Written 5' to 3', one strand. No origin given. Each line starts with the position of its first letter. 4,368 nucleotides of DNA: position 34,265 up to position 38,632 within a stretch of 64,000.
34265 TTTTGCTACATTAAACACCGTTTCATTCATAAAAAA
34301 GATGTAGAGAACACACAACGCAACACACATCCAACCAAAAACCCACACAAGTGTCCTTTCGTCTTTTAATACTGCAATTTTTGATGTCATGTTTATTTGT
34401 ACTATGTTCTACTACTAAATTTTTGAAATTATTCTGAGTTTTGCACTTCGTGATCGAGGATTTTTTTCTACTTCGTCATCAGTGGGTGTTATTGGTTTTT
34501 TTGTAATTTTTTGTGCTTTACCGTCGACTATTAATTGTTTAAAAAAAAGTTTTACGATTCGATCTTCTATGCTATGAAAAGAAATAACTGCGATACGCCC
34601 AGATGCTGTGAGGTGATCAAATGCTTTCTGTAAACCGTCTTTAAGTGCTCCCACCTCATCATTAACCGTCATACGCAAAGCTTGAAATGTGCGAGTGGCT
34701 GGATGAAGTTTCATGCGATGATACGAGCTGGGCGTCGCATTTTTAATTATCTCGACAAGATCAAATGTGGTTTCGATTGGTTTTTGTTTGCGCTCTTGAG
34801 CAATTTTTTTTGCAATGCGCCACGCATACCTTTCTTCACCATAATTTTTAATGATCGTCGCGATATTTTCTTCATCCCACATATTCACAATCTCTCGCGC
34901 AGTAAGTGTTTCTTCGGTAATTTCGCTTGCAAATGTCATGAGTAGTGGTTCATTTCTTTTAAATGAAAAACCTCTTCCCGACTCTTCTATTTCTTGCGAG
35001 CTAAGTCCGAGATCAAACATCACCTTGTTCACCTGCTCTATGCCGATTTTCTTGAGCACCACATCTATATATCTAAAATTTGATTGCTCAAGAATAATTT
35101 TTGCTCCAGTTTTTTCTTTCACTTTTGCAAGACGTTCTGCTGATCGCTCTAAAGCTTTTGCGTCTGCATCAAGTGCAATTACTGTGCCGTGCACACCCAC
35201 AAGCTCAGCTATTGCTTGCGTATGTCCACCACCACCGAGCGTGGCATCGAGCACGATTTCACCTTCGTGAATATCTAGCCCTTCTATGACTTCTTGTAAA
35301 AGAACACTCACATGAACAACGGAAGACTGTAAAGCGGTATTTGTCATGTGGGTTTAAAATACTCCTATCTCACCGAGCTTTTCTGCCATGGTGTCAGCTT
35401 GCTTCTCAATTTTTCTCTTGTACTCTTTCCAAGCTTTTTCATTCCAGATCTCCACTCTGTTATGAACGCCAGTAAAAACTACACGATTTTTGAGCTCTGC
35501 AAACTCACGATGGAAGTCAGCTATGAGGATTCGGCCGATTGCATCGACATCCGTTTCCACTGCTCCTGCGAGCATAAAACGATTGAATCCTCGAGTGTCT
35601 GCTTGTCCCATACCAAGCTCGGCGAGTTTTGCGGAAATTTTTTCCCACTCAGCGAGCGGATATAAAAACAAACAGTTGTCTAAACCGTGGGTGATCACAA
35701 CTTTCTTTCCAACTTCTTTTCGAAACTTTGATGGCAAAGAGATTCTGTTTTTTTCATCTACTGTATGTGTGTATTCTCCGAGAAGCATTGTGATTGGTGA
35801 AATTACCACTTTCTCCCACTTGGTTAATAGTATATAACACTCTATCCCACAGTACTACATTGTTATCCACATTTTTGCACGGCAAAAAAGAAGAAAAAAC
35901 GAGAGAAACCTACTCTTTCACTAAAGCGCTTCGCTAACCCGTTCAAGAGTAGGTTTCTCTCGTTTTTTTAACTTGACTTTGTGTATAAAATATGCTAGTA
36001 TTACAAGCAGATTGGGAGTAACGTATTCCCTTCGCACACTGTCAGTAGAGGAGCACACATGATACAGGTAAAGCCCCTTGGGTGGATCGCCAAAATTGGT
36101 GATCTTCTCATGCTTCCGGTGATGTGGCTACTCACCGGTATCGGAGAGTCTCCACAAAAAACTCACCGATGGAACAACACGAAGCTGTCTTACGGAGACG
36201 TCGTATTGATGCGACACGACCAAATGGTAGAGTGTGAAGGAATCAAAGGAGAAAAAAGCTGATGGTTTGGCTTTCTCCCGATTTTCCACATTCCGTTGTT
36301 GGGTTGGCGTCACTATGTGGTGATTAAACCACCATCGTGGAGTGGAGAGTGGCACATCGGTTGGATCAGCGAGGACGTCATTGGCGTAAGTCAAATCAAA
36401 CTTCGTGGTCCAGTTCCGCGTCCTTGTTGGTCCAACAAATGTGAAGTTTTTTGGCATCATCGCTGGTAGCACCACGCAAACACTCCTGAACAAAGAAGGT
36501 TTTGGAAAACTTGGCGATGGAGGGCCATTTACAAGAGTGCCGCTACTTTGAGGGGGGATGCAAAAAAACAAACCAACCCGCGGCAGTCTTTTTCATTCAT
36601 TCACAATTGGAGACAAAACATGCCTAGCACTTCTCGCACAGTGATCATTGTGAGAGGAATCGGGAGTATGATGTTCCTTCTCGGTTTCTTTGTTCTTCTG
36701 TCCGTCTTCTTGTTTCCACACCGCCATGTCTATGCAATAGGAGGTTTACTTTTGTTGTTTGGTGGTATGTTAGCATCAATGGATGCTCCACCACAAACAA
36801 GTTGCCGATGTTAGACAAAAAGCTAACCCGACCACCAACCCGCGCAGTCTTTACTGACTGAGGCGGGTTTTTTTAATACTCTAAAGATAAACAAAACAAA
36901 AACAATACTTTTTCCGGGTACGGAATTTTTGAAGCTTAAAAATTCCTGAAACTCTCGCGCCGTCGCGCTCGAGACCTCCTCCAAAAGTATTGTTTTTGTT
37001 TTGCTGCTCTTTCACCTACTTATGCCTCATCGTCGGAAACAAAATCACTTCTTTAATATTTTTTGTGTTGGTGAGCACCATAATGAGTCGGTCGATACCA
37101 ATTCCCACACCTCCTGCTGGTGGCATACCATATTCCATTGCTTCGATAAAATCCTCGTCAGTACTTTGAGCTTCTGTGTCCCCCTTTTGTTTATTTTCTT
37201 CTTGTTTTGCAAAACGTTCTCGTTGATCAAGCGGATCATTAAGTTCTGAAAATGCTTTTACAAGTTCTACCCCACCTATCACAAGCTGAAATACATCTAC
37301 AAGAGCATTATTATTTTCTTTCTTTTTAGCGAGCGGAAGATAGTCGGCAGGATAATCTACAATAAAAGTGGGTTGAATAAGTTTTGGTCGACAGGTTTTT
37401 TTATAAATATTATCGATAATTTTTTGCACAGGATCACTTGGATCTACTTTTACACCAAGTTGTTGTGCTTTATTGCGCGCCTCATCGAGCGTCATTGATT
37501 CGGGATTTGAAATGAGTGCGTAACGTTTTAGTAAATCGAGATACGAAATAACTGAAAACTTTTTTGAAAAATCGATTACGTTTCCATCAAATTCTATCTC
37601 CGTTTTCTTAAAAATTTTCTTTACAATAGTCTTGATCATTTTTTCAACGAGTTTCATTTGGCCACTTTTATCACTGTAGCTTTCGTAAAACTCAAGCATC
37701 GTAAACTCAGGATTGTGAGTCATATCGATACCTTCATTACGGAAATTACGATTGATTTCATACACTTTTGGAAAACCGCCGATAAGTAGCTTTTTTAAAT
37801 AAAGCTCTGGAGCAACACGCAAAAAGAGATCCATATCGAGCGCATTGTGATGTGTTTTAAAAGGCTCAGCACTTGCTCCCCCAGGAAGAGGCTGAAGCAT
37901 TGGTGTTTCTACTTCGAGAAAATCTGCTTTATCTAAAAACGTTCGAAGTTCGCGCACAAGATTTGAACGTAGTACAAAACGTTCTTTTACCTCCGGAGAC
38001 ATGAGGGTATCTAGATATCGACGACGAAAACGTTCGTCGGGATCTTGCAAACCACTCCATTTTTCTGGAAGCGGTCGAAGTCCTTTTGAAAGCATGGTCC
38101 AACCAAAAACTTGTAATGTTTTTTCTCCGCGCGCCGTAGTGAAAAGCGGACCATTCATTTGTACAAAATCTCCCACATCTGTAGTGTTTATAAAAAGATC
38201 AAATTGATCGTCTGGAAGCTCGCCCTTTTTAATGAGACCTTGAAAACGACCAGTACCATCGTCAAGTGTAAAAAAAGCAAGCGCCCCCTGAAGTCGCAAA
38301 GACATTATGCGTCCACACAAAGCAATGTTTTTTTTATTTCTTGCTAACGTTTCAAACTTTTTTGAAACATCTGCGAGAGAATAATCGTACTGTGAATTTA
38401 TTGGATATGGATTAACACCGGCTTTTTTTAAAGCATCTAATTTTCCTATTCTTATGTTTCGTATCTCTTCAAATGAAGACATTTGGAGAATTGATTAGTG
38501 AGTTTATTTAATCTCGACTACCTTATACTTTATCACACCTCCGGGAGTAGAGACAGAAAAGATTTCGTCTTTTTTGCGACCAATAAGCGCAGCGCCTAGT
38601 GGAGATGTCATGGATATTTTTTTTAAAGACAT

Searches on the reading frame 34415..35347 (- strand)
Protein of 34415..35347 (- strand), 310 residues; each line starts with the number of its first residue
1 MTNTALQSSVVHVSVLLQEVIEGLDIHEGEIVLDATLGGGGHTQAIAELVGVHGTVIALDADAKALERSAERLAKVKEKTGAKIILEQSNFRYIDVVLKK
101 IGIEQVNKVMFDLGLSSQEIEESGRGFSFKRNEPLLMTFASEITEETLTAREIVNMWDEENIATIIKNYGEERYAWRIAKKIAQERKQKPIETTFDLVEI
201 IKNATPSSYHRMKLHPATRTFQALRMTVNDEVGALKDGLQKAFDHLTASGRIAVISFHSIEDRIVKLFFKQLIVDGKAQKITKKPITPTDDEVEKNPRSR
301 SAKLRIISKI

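Call 62: search_protein_families(library=pfam, max_evalue=0.00001, proteins=[window:34415-35347:-])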
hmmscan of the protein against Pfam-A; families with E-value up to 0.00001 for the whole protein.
window:34415-35347:- (310 aa): 2 families
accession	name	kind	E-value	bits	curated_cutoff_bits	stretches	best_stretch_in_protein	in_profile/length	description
PF01795.25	Methyltransf_5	-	1.2e-95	321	27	1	10-310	2-309/309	MraW methylase family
PF01189.24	Methyltr_RsmB-F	-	2e-07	31.3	27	1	24-126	4-100/199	16S rRNA methyltransferase RsmB/F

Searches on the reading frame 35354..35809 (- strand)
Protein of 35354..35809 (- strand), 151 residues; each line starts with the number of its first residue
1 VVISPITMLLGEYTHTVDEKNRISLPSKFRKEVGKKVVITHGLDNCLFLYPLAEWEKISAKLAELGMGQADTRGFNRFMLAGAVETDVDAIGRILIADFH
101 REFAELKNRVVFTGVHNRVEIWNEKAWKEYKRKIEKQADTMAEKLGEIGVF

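Call 62: search_protein_families(library=pfam, max_evalue=0.00001, proteins=[window:35354-35809:-])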
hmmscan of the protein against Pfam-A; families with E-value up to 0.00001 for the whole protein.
window:35354-35809:- (151 aa): 1 family
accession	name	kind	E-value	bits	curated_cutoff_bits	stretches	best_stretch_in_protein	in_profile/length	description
PF02381.23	MraZ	-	7e-38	128.9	23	2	8-77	1-71/72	MraZ protein, putative antitoxin-like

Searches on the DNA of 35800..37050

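Call 6: search_rna_families(source=window, start=35800, end=37050, threshold=evalue, max_evalue=10, show_alignments=3)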
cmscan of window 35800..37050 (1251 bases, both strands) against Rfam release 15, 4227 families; matches with E-value up to 10: 14.
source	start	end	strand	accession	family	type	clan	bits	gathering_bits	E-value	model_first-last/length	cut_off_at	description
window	35896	35966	-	RF03940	MIR9563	Gene; miRNA;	-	31.3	90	0.0011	1-127/127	no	MIR9563 microRNA precursor family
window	35896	35966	+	RF03940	MIR9563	Gene; miRNA;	-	31.2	90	0.0012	1-127/127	no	MIR9563 microRNA precursor family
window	35894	35969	-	RF04157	MIR9486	Gene; miRNA;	-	26.8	100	0.0067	1-119/119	no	MIR9486 microRNA precursor family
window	35816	35963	+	RF01416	NrrF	Gene; antisense;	-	21.2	60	0.15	1-160/160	no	NrrF RNA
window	35890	35970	-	RF04118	MIR9481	Gene; miRNA;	-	21.2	130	0.16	1-135/135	no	MIR9481 microRNA precursor family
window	35891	35970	-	RF04174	MIR4208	Gene; miRNA;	-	20.3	140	3.4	1-191/191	no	MIR4208 microRNA precursor family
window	35882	35985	+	RF00834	mir-268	Gene; miRNA;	-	18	47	5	1-89/89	no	mir-268 microRNA precursor family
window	36357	36437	+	RF04087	MIR5565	Gene; miRNA;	-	17.8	80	1.2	1-109/109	no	MIR5565 microRNA precursor family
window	36754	36876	+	RF00513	Trp_leader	Cis-reg; leader;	-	17.1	41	2.1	1-100/100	no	Tryptophan operon leader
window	36050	36138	-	RF00183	G-CSF_SLDE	Cis-reg;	-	16.2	45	4.1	1-96/96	no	G-CSF factor stem-loop destabilising element (SLDE)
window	35800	35987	-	RF03122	bCoV-3UTR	Cis-reg;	CL00117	15.6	112.9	0.28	1-207/326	3'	Betacoronavirus 3'UTR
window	36067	36143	+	RF01487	rliI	Gene; sRNA;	-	12.7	45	2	1-239/239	no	Listeria sRNA rliI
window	35907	35937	-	RF02914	DUF805b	Cis-reg;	CL00115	11.3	35.6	7.4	1-35/35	no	DUF805b RNA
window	36917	37014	-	RF02111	IS009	Gene;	-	10.9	117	9.4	1-199/199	no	IS009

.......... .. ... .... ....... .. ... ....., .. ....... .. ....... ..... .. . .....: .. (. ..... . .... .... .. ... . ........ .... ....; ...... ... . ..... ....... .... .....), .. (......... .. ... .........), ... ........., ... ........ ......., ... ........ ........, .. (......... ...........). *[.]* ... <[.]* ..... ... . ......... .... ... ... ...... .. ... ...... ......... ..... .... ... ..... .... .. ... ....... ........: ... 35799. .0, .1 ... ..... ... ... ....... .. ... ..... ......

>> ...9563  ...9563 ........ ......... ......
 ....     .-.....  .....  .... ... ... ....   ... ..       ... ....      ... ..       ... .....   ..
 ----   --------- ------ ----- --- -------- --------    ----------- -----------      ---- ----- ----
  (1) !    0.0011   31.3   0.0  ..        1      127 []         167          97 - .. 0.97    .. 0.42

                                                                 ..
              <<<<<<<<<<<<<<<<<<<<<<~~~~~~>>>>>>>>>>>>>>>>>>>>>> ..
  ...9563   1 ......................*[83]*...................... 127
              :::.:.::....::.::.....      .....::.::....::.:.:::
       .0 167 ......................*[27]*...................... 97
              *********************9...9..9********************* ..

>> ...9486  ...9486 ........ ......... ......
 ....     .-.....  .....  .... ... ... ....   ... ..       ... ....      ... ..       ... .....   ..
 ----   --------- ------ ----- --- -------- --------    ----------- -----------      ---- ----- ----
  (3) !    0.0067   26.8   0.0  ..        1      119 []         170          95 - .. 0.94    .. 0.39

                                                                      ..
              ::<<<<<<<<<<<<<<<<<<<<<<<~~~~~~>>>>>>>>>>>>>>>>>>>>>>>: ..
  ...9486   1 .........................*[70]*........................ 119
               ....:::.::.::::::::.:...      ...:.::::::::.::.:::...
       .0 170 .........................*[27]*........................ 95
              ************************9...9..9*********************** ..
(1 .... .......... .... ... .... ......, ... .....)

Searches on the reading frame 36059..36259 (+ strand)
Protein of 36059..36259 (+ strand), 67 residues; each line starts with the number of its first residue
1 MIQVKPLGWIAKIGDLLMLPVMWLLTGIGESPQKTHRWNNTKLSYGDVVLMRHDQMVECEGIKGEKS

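Call 32: list_cluster_members(proteins=[window:36059-36259:+, window:36296-36466:+, window:36405-36548:+, window:36131-36571:-, window:36620-36811:+, window:36548-36811:+, window:35357-35809:-, window:37019-38482:-, window:38507-38971:-])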
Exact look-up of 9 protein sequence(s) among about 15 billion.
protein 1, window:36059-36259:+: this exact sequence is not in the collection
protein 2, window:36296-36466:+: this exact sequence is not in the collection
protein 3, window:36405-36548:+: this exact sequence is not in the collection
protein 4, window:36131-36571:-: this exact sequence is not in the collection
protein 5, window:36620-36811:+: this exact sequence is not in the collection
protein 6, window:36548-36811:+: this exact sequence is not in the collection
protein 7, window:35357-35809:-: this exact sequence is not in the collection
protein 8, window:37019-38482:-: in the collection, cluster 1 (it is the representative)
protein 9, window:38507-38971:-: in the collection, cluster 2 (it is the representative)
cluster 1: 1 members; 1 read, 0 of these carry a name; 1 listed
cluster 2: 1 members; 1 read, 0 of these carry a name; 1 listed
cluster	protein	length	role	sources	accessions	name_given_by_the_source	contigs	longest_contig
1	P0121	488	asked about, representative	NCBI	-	-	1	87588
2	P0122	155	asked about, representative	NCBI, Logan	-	-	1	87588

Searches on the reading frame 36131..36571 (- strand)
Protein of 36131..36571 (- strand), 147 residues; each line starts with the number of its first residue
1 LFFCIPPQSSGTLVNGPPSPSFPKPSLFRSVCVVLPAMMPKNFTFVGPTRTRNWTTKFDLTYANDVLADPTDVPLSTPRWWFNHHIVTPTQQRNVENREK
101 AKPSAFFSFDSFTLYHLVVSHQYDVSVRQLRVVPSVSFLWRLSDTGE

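Call 11: search_protein_families(library=pfam, max_evalue=10, proteins=[window:36131-36571:-])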
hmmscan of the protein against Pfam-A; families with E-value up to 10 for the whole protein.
seq(147 aa): 0 families

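Call 12: search_protein_families(library=phrogs, max_evalue=10, proteins=[window:36131-36571:-])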
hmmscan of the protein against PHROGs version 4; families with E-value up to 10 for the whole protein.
seq(147 aa): 0 families

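Call 69: search_protein_families(library=padloc, max_evalue=1, proteins=[window:36131-36571:-])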
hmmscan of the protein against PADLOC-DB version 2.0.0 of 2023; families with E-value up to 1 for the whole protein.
window:36131-36571:- (147 aa): 0 families

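Call 70: search_protein_families(library=ncbifam, max_evalue=1, proteins=[window:36131-36571:-])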
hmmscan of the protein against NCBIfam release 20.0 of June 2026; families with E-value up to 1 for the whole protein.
window:36131-36571:- (147 aa): 0 families

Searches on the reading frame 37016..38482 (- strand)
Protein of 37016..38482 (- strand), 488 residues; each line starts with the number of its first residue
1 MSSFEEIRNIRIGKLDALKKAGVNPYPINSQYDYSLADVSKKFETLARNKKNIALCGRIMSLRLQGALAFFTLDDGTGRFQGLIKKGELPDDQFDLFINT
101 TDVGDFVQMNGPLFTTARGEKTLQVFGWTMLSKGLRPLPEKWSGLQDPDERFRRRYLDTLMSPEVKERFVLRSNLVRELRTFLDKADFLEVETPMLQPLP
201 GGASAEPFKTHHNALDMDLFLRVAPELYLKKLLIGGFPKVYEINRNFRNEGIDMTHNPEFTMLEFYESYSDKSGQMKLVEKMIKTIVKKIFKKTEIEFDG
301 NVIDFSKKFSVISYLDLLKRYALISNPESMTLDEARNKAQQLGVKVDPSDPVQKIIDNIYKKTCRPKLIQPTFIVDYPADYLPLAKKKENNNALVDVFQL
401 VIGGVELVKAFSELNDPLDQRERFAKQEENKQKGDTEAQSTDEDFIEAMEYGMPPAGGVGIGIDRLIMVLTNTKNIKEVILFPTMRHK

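Call 34: find_encoding_contigs(protein=window:37016-38482:-, flank=4000, max_places=3)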
Protein window:37016-38482:- (488 aa): no gene with exactly this product is on record in the collection.
